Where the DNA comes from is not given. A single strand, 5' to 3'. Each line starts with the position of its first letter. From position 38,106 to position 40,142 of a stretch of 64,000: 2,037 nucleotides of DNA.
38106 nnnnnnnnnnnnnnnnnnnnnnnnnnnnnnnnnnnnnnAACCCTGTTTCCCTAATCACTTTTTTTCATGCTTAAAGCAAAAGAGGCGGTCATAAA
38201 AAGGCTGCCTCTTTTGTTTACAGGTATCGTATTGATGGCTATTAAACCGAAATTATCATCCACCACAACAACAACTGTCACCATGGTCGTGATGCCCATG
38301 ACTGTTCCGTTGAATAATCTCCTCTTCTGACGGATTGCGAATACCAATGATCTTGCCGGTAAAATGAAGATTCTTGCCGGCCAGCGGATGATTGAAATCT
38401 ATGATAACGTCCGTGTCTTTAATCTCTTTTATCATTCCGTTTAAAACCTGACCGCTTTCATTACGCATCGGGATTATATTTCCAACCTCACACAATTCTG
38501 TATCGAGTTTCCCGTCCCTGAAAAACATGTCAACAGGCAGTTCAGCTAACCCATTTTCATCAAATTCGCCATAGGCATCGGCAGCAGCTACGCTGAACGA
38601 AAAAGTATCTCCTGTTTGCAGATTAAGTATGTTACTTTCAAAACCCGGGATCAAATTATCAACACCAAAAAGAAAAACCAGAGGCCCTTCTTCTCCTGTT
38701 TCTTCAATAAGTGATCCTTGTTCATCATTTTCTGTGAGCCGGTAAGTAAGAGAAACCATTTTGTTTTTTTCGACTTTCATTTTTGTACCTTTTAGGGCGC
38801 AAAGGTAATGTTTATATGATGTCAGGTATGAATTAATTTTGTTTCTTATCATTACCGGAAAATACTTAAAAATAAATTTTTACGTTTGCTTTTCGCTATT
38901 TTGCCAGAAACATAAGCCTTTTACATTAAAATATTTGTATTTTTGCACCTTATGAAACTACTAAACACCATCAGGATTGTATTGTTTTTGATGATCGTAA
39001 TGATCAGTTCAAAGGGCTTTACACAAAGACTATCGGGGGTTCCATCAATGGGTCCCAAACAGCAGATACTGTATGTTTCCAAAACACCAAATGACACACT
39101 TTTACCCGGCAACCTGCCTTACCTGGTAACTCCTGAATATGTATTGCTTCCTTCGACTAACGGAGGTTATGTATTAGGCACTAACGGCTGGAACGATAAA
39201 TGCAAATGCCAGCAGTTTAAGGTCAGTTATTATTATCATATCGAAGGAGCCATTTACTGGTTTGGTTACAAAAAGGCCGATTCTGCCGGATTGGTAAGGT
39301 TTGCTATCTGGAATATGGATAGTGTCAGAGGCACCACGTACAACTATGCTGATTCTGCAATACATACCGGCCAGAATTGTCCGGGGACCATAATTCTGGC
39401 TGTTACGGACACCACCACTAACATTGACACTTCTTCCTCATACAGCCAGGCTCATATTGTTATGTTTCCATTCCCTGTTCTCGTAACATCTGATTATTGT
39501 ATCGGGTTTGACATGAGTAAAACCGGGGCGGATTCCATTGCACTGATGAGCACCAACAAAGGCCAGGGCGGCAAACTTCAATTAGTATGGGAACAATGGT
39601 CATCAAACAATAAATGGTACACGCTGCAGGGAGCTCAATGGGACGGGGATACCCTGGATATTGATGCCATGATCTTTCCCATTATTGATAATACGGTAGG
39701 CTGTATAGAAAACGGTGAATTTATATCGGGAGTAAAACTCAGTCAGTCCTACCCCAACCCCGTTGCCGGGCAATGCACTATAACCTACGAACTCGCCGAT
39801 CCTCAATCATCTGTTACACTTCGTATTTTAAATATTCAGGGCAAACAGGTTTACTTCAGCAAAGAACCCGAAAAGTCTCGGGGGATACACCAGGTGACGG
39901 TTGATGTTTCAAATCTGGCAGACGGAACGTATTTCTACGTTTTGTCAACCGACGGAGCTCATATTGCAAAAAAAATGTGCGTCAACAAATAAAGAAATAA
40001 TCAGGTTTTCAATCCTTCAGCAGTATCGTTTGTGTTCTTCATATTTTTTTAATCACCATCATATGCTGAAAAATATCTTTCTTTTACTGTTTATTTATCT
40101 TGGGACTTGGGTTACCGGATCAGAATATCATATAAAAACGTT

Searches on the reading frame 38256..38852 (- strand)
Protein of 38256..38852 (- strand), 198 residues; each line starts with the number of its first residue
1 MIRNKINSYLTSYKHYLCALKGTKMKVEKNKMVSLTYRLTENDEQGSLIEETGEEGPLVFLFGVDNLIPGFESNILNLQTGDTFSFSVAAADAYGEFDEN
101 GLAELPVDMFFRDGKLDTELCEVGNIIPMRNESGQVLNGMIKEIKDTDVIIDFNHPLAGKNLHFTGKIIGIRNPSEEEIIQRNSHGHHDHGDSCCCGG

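Call 9: search_protein_families(library=ncbifam, proteins=[window:38256-38852:-], max_evalue=0.00001)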
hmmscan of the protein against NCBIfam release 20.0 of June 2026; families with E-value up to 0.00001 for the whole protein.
window:38256-38852:- (198 aa): 2 families
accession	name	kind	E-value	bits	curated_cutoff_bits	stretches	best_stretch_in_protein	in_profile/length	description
NF008008.0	PRK10737.1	equivalog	7.8e-30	104.2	174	1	25-198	1-170/196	peptidylprolyl isomerase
NF011676.0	PRK15095.1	equivalog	1.5e-20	73.2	125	1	26-177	4-149/156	FKBP-type peptidyl-prolyl cis-trans isomerase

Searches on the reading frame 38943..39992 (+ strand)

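Call 9: search_protein_families(library=ncbifam, proteins=[window:38943-39992:+], max_evalue=0.00001)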
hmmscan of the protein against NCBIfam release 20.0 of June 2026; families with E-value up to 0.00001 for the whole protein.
window:38943-39992:+ (349 aa): 3 families
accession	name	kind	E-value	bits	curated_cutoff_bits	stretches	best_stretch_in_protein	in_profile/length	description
TIGR04183.1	Por_Secre_tail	domain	6.2e-10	38.9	23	1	270-346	2-70/72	T9SS type A sorting domain-containing protein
NF038113.1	T9SSA_dep_M36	equivalog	2.6e-07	29.2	885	1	254-348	780-869/869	T9SS-dependent M36 family metallopeptidase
NF052323.1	T9SSA_dep_M6i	equivalog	3.5e-06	25.3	600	1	269-333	960-1023/1043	T9SS-dependent M6-like inactivated metalloprotease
